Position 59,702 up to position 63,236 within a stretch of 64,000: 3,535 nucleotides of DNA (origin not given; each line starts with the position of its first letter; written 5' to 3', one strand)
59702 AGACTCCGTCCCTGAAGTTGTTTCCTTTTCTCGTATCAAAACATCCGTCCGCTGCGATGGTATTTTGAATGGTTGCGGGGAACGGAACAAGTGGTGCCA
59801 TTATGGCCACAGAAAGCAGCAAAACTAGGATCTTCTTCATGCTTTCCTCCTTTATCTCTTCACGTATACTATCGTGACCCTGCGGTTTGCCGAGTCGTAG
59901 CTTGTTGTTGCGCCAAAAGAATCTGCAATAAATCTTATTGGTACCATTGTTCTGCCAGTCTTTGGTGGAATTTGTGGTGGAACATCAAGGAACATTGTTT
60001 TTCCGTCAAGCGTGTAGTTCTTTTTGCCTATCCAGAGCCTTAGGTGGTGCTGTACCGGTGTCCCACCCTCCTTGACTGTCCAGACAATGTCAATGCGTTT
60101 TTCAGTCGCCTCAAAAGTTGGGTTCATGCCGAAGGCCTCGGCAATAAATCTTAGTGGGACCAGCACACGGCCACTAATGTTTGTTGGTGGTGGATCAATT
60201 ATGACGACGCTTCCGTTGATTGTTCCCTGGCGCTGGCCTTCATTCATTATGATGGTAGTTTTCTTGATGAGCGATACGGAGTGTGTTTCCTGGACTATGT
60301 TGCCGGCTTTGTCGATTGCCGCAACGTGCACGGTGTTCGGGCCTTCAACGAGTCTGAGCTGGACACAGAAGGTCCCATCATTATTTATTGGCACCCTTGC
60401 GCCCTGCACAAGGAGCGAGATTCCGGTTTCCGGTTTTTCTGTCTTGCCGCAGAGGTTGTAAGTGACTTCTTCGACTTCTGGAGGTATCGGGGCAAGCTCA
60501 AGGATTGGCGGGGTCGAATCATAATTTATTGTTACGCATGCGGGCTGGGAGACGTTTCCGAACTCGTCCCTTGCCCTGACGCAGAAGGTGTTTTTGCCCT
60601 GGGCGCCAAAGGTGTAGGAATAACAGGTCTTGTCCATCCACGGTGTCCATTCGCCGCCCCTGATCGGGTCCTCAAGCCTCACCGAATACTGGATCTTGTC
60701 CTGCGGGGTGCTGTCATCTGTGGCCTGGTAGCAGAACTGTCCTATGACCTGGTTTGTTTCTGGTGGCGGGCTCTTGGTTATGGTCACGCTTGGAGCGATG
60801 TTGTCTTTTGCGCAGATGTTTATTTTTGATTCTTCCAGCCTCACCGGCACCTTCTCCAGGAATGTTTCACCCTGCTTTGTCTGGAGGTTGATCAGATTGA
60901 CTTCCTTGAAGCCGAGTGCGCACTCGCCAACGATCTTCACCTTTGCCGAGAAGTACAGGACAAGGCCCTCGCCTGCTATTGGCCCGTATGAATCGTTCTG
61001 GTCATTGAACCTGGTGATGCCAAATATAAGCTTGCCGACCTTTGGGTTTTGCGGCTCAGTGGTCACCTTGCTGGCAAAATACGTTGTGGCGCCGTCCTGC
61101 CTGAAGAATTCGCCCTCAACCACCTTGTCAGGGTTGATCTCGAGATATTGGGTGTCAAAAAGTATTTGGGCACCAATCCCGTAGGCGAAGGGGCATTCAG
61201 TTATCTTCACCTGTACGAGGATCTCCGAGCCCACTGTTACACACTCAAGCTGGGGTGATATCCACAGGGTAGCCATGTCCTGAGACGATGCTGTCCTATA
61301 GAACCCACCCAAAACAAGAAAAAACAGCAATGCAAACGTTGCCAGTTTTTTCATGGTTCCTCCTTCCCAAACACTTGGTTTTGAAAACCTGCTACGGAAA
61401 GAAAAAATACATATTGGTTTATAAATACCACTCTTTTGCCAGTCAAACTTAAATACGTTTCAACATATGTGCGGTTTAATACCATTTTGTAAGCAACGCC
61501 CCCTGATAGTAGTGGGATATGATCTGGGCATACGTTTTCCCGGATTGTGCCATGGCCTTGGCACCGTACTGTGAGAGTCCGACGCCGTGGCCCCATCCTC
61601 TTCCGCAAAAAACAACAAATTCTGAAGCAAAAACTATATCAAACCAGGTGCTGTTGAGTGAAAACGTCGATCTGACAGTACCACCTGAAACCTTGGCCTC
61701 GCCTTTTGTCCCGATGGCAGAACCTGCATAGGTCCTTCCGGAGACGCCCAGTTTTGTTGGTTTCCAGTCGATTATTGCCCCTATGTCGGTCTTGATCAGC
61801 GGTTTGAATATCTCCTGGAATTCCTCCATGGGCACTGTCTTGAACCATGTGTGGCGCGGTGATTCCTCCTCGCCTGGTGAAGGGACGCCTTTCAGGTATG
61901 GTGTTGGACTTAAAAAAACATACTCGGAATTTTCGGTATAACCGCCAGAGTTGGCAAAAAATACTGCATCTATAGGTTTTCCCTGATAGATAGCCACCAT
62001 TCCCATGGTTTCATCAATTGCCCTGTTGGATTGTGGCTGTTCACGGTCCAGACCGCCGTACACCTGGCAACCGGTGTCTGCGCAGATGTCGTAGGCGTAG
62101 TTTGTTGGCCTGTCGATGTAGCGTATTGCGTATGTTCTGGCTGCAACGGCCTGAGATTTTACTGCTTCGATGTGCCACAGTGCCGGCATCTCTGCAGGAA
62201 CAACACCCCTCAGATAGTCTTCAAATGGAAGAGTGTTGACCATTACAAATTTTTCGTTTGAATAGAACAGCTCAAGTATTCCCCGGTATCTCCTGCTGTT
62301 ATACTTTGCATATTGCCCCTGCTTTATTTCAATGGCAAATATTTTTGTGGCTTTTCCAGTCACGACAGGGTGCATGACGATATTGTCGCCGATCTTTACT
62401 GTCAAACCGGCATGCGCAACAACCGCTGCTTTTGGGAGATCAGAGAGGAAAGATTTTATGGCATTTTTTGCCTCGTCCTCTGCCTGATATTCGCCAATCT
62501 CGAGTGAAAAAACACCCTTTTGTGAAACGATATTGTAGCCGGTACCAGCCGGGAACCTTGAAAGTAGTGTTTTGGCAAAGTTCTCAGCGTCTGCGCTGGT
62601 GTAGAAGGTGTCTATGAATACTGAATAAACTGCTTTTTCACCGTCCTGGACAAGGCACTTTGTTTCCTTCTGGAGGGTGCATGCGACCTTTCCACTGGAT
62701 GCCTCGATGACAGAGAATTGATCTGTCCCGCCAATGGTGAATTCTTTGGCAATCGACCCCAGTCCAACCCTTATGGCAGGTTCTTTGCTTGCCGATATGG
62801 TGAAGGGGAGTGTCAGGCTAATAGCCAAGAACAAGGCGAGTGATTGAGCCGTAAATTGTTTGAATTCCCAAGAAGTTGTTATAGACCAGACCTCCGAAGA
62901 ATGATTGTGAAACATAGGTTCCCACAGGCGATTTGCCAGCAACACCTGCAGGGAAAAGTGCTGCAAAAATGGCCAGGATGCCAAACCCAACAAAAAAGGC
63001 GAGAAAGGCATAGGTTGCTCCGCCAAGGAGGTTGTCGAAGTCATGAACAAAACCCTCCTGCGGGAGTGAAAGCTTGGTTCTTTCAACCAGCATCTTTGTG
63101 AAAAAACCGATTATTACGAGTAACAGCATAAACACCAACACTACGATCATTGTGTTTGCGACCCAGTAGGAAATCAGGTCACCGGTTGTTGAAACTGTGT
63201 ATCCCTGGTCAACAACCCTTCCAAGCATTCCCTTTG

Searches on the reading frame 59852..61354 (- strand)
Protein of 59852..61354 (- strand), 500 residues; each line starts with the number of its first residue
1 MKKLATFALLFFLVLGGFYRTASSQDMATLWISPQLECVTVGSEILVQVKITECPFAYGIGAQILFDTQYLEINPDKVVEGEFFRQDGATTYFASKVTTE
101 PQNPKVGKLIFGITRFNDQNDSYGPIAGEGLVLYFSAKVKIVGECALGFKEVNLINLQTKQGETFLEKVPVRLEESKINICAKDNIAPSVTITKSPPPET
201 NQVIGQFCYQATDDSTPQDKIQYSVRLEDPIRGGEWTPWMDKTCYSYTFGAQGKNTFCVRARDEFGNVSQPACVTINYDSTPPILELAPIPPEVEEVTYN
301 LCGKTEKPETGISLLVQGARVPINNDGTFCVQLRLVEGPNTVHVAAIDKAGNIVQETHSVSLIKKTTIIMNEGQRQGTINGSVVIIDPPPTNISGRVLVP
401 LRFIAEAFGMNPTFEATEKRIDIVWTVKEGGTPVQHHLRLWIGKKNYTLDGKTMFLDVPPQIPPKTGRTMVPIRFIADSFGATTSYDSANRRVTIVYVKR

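Call 12: search_protein_families(library=pfam, proteins=[window:59852-61354:-], max_evalue=0.001)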
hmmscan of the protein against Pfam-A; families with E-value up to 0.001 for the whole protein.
window:59852-61354:- (500 aa): 3 families
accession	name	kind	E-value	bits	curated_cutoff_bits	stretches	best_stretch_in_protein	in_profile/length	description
PF07833.16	Cu_amine_oxidN1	-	1.5e-24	86.4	24.2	2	436-495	51-108/108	Copper amine oxidase N-terminal domain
PF09136.16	Glucodextran_B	-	1.2e-11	44.8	27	1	312-362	31-81/83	Glucodextranase, domain B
PF19077.6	Big_13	-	0.00093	20.1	27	0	324-357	59-94/102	Bacterial Ig-like domain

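Call 57: find_encoding_contigs(protein=window:59852-61354:-, flank=10000, max_places=2)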
Protein window:59852-61354:- (500 aa): 16 contigs read that carry it; 2 places shown.
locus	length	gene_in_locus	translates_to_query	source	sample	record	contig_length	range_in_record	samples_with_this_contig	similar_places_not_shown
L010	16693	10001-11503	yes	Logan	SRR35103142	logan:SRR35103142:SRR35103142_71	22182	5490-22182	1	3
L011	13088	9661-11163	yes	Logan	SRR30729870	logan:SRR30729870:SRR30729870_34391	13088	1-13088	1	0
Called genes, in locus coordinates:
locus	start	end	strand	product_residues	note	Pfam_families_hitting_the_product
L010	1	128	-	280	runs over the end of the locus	PF01513:NAD_kinase, PF20143:NAD_kinase_C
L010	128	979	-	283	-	PF00763:THF_DHG_CYH, PF02882:THF_DHG_CYH_C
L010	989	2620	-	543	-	PF01268:FTHFS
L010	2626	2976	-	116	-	-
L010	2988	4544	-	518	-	-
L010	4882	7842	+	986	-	PF00082:Peptidase_S8, PF02225:PA, PF07833:Cu_amine_oxidN1 (weak)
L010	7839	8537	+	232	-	PF02674:Colicin_V (faint)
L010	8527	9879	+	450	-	PF08486:SpoIID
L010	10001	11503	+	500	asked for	PF09136:Glucodextran_B, PF07833:Cu_amine_oxidN1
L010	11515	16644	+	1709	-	PF13570:Beta-prop_ACSF4 (weak), PF13360:PQQ_2, PF13360:PQQ_2, PF13570:Beta-prop_ACSF4, PF13360:PQQ_2, PF13570:Beta-prop_ACSF4, PF00963:Cohesin (weak), PF00404:Dockerin_1, +2 more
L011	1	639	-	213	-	?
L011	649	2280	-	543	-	PF01268:FTHFS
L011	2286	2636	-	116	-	-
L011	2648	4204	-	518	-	-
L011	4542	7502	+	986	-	PF00082:Peptidase_S8, PF02225:PA, PF07833:Cu_amine_oxidN1 (weak)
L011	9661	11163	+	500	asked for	PF09136:Glucodextran_B, PF07833:Cu_amine_oxidN1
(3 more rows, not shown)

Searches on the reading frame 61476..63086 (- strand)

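Call 12: search_protein_families(library=pfam, proteins=[window:61476-63086:-], max_evalue=0.001)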
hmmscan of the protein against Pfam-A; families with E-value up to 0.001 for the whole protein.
window:61476-63086:- (536 aa): 1 family
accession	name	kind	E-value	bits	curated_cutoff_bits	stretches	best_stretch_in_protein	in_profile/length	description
PF08486.15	SpoIID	-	1.5e-28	99.7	23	1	277-367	2-97/97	Stage II sporulation protein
